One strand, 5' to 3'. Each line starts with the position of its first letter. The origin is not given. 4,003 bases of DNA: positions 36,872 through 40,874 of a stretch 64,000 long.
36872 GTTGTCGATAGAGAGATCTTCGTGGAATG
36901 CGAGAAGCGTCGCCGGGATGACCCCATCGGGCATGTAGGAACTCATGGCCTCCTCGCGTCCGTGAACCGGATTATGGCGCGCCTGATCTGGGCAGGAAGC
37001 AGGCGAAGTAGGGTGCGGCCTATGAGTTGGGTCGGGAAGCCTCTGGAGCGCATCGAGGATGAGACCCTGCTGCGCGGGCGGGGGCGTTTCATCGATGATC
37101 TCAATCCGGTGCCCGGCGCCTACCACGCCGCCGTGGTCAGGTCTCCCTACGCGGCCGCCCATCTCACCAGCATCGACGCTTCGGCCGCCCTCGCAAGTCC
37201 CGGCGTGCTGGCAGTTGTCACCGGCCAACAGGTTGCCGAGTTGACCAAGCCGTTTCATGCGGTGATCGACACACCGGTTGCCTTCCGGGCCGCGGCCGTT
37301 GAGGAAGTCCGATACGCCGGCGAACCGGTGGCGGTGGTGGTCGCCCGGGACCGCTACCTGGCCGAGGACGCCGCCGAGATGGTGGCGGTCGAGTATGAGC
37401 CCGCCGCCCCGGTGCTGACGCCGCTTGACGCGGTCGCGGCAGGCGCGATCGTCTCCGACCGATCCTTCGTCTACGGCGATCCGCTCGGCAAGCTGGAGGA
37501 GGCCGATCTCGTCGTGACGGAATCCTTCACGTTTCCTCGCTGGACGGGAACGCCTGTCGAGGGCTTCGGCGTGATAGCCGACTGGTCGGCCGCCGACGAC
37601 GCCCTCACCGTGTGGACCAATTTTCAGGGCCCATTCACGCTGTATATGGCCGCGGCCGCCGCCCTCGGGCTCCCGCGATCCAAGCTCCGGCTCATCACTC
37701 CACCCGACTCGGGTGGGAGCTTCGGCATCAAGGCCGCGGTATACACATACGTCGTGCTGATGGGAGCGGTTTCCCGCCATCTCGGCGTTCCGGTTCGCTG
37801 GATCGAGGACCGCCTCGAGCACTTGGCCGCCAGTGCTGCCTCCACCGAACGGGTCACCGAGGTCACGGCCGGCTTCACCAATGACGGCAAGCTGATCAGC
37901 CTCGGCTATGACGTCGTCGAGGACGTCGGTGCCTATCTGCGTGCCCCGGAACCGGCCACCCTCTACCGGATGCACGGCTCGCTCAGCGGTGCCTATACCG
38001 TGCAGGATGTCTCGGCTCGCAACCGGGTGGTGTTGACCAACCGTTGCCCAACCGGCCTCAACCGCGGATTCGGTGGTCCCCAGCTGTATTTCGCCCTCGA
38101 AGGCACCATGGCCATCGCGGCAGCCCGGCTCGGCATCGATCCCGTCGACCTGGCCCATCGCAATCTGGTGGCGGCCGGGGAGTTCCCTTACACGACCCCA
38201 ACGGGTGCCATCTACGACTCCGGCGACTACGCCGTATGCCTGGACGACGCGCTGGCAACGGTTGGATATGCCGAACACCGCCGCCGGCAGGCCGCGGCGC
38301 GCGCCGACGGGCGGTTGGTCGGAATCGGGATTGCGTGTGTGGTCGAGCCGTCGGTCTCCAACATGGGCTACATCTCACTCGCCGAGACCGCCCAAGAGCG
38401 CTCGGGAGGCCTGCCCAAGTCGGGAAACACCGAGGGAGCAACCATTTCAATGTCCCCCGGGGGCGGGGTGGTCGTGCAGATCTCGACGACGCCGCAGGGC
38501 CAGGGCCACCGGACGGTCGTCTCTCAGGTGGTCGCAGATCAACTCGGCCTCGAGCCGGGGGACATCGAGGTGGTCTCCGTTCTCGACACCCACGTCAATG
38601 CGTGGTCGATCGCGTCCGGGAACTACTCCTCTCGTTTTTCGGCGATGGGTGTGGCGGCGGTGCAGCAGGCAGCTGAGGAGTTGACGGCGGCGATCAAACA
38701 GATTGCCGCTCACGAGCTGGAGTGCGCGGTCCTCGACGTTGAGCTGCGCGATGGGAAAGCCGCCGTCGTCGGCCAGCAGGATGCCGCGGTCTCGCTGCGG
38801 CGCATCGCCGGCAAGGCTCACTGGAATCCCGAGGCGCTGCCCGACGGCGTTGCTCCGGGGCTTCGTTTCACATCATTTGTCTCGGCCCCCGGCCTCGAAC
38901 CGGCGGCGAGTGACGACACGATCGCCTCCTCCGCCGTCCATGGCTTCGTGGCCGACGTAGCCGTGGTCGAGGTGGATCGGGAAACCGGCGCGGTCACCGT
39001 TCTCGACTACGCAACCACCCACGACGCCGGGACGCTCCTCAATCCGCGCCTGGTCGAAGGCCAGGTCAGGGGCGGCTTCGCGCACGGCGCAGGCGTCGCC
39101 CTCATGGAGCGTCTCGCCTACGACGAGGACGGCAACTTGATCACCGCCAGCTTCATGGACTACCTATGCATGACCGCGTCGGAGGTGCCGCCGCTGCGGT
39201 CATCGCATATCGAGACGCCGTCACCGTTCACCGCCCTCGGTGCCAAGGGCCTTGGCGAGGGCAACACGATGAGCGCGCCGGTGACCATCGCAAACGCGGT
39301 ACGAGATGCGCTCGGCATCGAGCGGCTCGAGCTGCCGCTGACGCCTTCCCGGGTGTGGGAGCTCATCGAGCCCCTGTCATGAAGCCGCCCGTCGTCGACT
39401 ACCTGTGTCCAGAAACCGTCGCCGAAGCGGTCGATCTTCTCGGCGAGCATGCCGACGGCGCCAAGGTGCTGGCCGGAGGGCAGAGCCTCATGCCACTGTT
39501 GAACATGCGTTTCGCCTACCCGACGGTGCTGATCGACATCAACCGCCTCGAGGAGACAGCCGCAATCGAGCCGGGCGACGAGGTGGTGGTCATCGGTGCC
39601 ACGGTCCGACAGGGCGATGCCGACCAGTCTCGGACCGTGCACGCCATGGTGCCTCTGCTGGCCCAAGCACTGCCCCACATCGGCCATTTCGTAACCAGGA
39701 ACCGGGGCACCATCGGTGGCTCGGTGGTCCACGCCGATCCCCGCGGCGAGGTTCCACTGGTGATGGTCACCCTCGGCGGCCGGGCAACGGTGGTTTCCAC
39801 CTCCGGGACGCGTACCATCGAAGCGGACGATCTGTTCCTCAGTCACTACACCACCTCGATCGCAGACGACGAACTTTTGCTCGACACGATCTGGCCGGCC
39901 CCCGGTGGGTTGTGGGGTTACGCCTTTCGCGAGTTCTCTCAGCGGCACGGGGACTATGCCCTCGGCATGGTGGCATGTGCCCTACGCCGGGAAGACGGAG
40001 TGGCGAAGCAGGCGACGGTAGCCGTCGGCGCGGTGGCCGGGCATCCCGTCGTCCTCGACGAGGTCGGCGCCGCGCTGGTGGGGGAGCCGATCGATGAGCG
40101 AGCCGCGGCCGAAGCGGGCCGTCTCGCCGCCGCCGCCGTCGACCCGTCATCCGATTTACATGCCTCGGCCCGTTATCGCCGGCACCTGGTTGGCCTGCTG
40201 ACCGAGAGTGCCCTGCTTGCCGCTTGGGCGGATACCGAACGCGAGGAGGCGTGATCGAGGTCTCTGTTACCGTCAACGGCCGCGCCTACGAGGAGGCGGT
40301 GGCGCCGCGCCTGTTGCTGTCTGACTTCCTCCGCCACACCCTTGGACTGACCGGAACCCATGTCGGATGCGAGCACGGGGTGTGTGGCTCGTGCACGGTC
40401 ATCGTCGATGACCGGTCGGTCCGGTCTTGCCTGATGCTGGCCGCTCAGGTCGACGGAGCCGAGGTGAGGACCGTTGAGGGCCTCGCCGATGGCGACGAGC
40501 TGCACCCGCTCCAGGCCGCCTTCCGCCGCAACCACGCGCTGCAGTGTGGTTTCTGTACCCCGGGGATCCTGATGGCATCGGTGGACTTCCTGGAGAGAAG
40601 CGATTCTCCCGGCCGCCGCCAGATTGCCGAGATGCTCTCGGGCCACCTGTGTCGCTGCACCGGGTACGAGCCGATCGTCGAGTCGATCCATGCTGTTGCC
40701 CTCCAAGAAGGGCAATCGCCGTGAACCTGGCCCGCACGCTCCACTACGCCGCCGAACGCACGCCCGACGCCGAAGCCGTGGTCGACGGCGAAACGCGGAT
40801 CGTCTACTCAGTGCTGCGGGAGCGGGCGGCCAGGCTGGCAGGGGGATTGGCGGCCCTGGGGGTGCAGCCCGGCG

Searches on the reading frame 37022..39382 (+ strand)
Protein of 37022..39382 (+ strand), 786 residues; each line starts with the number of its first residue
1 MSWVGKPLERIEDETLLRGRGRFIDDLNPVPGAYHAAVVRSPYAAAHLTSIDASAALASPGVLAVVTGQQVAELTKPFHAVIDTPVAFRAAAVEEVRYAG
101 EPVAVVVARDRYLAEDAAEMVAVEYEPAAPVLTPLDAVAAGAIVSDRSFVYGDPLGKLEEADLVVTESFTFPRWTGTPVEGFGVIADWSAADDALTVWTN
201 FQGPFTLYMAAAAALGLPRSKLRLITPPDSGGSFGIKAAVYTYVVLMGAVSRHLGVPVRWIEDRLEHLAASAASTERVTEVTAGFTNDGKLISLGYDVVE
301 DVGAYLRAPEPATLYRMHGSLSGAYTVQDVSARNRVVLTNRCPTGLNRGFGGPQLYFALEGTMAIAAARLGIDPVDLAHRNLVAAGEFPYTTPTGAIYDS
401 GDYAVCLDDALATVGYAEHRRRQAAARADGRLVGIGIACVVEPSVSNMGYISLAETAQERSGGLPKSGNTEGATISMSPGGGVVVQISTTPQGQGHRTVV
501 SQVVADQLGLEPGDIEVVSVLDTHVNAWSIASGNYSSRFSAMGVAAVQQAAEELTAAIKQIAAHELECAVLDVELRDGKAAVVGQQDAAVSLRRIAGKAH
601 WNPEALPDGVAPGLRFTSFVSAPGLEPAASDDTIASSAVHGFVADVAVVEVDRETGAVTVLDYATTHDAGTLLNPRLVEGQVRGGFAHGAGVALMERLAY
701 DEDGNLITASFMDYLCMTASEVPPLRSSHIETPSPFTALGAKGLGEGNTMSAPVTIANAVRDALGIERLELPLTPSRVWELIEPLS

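Call 33: search_protein_families(library=ncbifam, proteins=[window:37022-39382:+], max_evalue=0.00001)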
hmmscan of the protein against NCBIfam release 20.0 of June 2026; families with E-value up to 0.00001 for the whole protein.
window:37022-39382:+ (786 aa): 13 families
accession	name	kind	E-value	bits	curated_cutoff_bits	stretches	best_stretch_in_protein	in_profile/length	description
NF040766.1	CODH_aero_grp5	exception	2.3e-148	495.7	950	1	3-781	4-784/785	aerobic carbon-monoxide dehydrogenase large subunit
NF041018.1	glyceraldDH_alpha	equivalog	1.6e-145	486.4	790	1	3-778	2-740/741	glyceraldehyde dehydrogenase subunit alpha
TIGR02416.1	CO_dehy_Mo_lg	equivalog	8.1e-135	450.8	991.15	2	160-780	170-769/770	aerobic carbon-monoxide dehydrogenase large subunit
NF043082.1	XdhA_XDHase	equivalog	2.8e-105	353.1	780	1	4-780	1-750/758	xanthine dehydrogenase subunit XdhA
NF007426.0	PRK09970.1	equivalog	1.8e-104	350.4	916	1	3-781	5-754/761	xanthine dehydrogenase molybdenum-binding subunit XdhA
TIGR03194.1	4hydrxCoA_A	equivalog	4.8e-104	349.3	994.55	1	17-781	10-745/746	4-hydroxybenzoyl-CoA reductase subunit alpha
TIGR03196.1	pucD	equivalog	1e-82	278.7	783.65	1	4-776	3-752/763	xanthine dehydrogenase subunit D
TIGR03311.1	Se_dep_XDH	equivalog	4.4e-69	233.5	830.45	2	4-575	162-695/848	selenium-dependent xanthine dehydrogenase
TIGR02965.1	xanthine_xdhB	equivalog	3.1e-60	204.2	849.5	1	18-783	15-755/758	xanthine dehydrogenase molybdopterin binding subunit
NF045668.1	pterin_aldehy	equivalog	1.4e-55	188.9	1100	2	32-560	205-720/905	molybdopterin-dependent aldehyde oxidoreductase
NF041671.1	peri_hyde_PaoC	equivalog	2.2e-50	171.8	1180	2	3-596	17-564/735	aldehyde oxidoreductase molybdenum-binding subunit PaoC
TIGR03313.1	Se_sel_red_Mo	hypoth_equivalog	2.5e-43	147.9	1101.9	3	472-779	662-946/951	molybdopterin-dependent oxidoreductase Mo/Fe-S-binding subunit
TIGR02969.1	mam_aldehyde_ox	subfamily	2.3e-25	88.3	1912.3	1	5-439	577-1001/1330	aldehyde oxidase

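Call 76: find_homologous_proteins(query=window:37022-39382:+, max_evalue=1e-50)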
Query window:37022-39382:+ (786 aa): 7564 proteins with E <= 1e-50 among 8000 candidates; the best 120 are listed.
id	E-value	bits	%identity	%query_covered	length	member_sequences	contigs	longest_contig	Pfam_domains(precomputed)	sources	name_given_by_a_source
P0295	0.0e+0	1727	100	100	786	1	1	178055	PF02738.24,PF20256.4,PF01315.28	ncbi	-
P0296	0.0e+0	1499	86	100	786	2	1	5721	PF02738.24,PF20256.4,PF01315.28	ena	-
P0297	0.0e+0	1490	85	100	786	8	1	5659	PF02738.24,PF20256.4,PF01315.28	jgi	jgi:2-furoyl-CoA dehydrogenase large subunit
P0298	0.0e+0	1461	83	100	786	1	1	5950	PF02738.24,PF20256.4,PF01315.28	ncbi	-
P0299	0.0e+0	1447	82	100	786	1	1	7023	PF02738.24,PF20256.4,PF01315.28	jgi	-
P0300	0.0e+0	1434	82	100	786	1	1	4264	PF02738.24,PF20256.4,PF01315.28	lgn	-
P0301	0.0e+0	1429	81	100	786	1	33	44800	PF02738.24,PF20256.4,PF01315.28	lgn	-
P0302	0.0e+0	1412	82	99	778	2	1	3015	PF02738.24,PF20256.4,PF01315.28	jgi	-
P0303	0.0e+0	1411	81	100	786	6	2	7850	PF02738.24,PF20256.4,PF01315.28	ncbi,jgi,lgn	jgi:2-furoyl-CoA dehydrogenase large subunit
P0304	0.0e+0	1372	78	100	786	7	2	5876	PF02738.24,PF20256.4,PF01315.28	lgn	-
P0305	0.0e+0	1318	75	100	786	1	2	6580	PF02738.24,PF20256.4,PF01315.28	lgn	-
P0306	0.0e+0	1237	72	99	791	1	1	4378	PF02738.24,PF20256.4,PF01315.28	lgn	-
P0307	0.0e+0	1235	70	99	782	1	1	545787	PF02738.24,PF20256.4,PF01315.28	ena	-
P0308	0.0e+0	1209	69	98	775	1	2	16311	PF02738.24,PF20256.4,PF01315.28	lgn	-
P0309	0.0e+0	1204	69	99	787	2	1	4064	PF02738.24,PF20256.4,PF01315.28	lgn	-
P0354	0.0e+0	1140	67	99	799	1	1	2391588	PF02738.24,PF20256.4,PF01315.28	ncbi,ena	-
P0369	0.0e+0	1137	66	100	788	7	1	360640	PF02738.24,PF20256.4,PF01315.28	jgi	jgi:2-furoyl-CoA dehydrogenase large subunit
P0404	0.0e+0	1132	66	99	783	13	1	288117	PF02738.24,PF20256.4,PF01315.28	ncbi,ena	-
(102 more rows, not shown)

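Call 80: list_cluster_members(proteins=[P0295, window:31037-32458:+, window:32468-32749:+])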
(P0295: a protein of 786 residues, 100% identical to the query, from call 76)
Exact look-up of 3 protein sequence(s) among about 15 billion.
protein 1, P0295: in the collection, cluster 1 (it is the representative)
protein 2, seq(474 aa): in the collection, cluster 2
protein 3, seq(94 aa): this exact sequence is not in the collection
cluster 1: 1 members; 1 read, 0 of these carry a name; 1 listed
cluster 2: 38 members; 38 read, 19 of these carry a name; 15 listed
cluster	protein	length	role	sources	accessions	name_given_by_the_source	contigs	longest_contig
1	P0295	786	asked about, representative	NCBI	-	-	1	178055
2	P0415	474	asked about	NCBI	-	-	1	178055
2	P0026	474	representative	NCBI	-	-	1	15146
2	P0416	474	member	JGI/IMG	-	nickel-dependent lactate racemase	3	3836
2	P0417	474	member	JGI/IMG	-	nickel-dependent lactate racemase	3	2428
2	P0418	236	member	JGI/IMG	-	nickel-dependent lactate racemase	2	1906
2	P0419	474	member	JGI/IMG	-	nickel-dependent lactate racemase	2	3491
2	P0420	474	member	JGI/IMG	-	nickel-dependent lactate racemase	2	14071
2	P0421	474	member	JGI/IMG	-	nickel-dependent lactate racemase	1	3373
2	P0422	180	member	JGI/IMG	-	nickel-dependent lactate racemase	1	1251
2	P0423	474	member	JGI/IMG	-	nickel-dependent lactate racemase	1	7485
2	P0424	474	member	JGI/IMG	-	nickel-dependent lactate racemase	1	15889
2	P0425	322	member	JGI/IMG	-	nickel-dependent lactate racemase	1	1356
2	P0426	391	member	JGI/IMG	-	nickel-dependent lactate racemase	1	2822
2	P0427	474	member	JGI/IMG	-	nickel-dependent lactate racemase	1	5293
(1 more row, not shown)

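Call 83: find_encoding_contigs(protein=P0354, flank=7000, max_places=1)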
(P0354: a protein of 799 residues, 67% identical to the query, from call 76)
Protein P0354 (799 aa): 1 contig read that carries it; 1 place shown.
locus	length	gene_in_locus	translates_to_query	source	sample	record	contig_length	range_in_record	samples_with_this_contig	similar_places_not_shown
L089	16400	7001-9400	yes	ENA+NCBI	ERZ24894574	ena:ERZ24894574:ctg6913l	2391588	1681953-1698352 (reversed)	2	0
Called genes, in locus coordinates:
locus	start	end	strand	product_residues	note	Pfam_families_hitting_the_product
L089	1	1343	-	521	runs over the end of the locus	PF13173:AAA_14, PF13635:DUF4143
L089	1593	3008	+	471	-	PF09861:Lar_N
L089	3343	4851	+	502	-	PF01565:FAD_binding_4, PF02913:FAD-oxidase_C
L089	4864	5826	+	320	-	PF01565:FAD_binding_4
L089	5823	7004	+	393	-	PF00037:Fer4 (faint), PF12837:Fer4_6 (faint), PF12838:Fer4_7, PF13183:Fer4_8, PF13187:Fer4_9 (faint), PF13484:Fer4_16 (weak), PF13534:Fer4_17, PF02754:CCG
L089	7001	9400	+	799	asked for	PF01315:Ald_Xan_dh_C, PF02738:MoCoBD_1, PF20256:MoCoBD_2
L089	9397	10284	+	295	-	PF00941:FAD_binding_5, PF03450:CO_deh_flav_C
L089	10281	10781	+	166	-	PF00111:Fer2, PF13085:Fer2_3 (weak), PF01799:Fer2_2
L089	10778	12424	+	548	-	PF00501:AMP-binding, PF13193:AMP-binding_C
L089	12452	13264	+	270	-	PF00378:ECH_1, PF16113:ECH_2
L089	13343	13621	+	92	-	PF11950:DUF3467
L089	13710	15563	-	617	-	PF01012:ETF, PF00766:ETF_alpha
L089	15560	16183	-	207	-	PF00300:His_Phos_1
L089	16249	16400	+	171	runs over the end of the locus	-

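Call 84: find_encoding_contigs(protein=P0369, flank=7000, max_places=1)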
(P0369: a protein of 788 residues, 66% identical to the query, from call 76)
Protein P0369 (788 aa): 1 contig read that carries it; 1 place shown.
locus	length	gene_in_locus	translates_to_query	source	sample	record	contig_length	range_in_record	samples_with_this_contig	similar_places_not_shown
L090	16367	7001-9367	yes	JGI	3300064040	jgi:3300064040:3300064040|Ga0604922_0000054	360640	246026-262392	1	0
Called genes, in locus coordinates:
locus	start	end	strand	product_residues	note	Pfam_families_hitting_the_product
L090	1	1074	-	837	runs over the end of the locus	-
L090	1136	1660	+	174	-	PF05257:CHAP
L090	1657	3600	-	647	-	PF13360:PQQ_2 (faint), PF25210:Kelch_FKB95 (faint), PF07646:Kelch_2 (faint), PF13415:Beta-prop_FBX42 (faint), PF24681:Kelch_KLHDC2_KLHL20_DRC7, PF24996:NANM (faint), PF13964:Beta-prop_Calicin, PF01344:Kelch_1 (weak)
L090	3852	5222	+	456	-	PF22148:Fervidolysin_NPro-like, PF00082:Peptidase_S8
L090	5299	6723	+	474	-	PF09861:Lar_N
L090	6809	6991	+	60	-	-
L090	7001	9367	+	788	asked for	PF01315:Ald_Xan_dh_C, PF02738:MoCoBD_1, PF20256:MoCoBD_2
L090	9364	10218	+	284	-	PF00941:FAD_binding_5, PF03450:CO_deh_flav_C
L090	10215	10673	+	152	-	PF00111:Fer2, PF13085:Fer2_3 (weak), PF01799:Fer2_2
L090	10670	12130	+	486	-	PF00501:AMP-binding, PF13193:AMP-binding_C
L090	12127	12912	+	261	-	PF00378:ECH_1, PF16113:ECH_2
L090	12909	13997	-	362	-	PF00294:PfkB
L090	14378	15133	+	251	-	-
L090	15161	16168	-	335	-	PF00089:Trypsin, PF13365:Trypsin_2, PF00595:PDZ (weak), PF13180:PDZ_2, PF17820:PDZ_6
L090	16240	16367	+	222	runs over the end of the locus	PF01522:Polysacc_deac_1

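Call 85: find_encoding_contigs(protein=P0404, flank=7000, max_places=1)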
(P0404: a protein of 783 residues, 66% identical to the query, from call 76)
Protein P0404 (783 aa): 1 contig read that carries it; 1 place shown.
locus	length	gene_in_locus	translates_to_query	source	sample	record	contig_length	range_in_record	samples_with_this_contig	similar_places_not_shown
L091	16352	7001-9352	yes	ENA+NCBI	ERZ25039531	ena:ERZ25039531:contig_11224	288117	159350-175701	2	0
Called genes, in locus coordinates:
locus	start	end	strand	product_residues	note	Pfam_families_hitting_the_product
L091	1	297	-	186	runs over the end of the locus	-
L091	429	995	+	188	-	-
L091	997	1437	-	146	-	PF00582:Usp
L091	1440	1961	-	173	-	PF00903:Glyoxalase, PF18029:Glyoxalase_6 (faint)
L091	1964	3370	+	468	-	PF09861:Lar_N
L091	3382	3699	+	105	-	-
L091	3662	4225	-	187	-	PF01738:DLH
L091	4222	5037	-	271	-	PF00733:Asn_synthase, PF02540:NAD_synthase (weak)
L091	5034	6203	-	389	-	PF01969:Ni_insertion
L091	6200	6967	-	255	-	PF00731:AIRC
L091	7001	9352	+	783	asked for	PF01315:Ald_Xan_dh_C, PF02738:MoCoBD_1, PF20256:MoCoBD_2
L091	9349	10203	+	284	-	PF00941:FAD_binding_5, PF03450:CO_deh_flav_C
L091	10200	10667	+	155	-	PF00111:Fer2, PF01799:Fer2_2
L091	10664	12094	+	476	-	PF00501:AMP-binding, PF13193:AMP-binding_C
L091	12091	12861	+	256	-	PF00378:ECH_1, PF16113:ECH_2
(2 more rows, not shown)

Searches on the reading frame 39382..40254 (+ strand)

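Call 33: search_protein_families(library=ncbifam, proteins=[window:39382-40254:+], max_evalue=0.00001)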
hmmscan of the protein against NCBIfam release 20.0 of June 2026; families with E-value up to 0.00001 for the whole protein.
window:39382-40254:+ (290 aa): 7 families
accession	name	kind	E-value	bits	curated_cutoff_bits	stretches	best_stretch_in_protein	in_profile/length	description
NF041019.1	glyceraldDH_beta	equivalog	2.8e-63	213.8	350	1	2-279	3-278/280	glyceraldehyde dehydrogenase subunit beta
TIGR02963.1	xanthine_xdhA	equivalog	3.2e-27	95.3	467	1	8-270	196-457/468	xanthine dehydrogenase small subunit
NF043083.1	XdhB_XDHase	equivalog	2.8e-25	89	310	1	6-283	6-285/289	xanthine dehydrogenase subunit XdhB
NF007427.0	PRK09971.1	equivalog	1.1e-24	87.1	287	1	7-286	7-288/292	xanthine dehydrogenase FAD-binding subunit XdhB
TIGR03195.1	4hydrxCoA_B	equivalog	2.9e-21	75.9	404.55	2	8-115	8-114/321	4-hydroxybenzoyl-CoA reductase subunit beta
TIGR03199.1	pucC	equivalog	1.1e-14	54.4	306.05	1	10-269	1-257/264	xanthine dehydrogenase subunit C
TIGR03312.1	Se_sel_red_FAD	hypoth_equivalog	3e-12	46.3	241.5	1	6-275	3-244/257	molybdopterin-dependent oxidoreductase FAD-binding subunit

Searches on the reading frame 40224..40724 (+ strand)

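Call 33: search_protein_families(library=ncbifam, proteins=[window:40224-40724:+], max_evalue=0.00001)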
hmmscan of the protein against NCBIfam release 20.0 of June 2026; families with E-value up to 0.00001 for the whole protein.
window:40224-40724:+ (166 aa): 11 families
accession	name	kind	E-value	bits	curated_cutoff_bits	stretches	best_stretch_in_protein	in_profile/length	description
NF041020.1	glyceraldDH_gamma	equivalog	1.2e-58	197.3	290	1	10-159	10-159/164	glyceraldehyde dehydrogenase subunit gamma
TIGR03193.1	4hydroxCoAred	equivalog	5.6e-51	172.4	257.8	1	14-159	3-148/148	4-hydroxybenzoyl-CoA reductase subunit gamma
NF043084.2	XdhC_XDHase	equivalog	5.8e-48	162.2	217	1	12-157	2-148/151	xanthine dehydrogenase subunit XdhC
TIGR03198.1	pucE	equivalog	1.1e-43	148.3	254.3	1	13-158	4-148/151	xanthine dehydrogenase subunit E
NF045668.1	pterin_aldehy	equivalog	3.9e-43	147.7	1100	1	14-158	4-151/905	molybdopterin-dependent aldehyde oxidoreductase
NF007387.0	PRK09908.1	equivalog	7.1e-42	142.5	212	1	10-157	6-154/159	xanthine dehydrogenase iron sulfur-binding subunit XdhC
TIGR02963.1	xanthine_xdhA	equivalog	8.6e-42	143.3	467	1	22-159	11-158/468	xanthine dehydrogenase small subunit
NF008514.0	PRK11433.1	equivalog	1.9e-41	142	322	1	10-124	50-164/218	aldehyde dehydrogenase iron-sulfur subunit PaoA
TIGR03311.1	Se_dep_XDH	equivalog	1.6e-36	125.8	830.45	1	15-158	3-143/848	selenium-dependent xanthine dehydrogenase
TIGR02969.1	mam_aldehyde_ox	subfamily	2.4e-30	104.8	1912.3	1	15-157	5-159/1330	aldehyde oxidase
TIGR03313.1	Se_sel_red_Mo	hypoth_equivalog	4.6e-13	47.7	1101.9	1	51-156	37-142/951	molybdopterin-dependent oxidoreductase Mo/Fe-S-binding subunit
